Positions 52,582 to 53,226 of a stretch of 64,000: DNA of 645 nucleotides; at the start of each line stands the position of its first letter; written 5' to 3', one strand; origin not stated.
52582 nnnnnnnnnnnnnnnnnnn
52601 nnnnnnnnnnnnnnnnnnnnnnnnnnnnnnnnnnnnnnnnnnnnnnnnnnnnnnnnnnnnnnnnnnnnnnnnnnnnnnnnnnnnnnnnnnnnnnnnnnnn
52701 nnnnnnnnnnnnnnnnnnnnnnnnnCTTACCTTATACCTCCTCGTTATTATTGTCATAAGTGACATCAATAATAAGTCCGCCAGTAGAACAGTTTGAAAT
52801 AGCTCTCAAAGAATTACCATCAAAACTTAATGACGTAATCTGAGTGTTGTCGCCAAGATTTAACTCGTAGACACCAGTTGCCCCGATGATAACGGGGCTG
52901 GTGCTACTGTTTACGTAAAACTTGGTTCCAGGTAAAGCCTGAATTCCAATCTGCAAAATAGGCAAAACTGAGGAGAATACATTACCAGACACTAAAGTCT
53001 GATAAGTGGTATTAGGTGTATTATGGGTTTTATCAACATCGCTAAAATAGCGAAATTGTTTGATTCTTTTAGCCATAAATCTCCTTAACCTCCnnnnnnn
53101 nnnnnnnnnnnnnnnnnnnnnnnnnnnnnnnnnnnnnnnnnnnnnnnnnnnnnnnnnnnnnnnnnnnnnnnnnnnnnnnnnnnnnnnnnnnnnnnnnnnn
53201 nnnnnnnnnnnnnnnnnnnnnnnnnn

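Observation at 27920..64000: About 36 kb of consecutive giant tail-fibre / receptor-binding-like genes in terminator-delimited units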

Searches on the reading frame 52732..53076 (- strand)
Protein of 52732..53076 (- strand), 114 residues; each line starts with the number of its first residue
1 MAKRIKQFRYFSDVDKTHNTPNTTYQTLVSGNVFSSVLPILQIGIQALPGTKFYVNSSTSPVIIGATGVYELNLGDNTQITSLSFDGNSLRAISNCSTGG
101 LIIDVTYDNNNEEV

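Call 5: search_protein_families(library=pfam, proteins=[window:52732-53076:-], max_evalue=0.01)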
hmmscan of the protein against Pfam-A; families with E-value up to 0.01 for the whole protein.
window:52732-53076:- (114 aa): 0 families

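Call 7: search_protein_families(library=phrogs, proteins=[window:52732-53076:-], max_evalue=0.01)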
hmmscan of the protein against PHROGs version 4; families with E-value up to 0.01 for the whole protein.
window:52732-53076:- (114 aa): 0 families

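Call 79: search_protein_families(library=ncbifam, proteins=[window:52732-53076:-], max_evalue=0.05)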
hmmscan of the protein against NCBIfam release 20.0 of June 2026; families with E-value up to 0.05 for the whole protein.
window:52732-53076:- (114 aa): 0 families
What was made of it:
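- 52732..53076 (-): 114-aa small protein (no helix-favouring composition), conserved next to the hub across most of the clade. Role unknown. No family match (calls 5, 7, 79).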
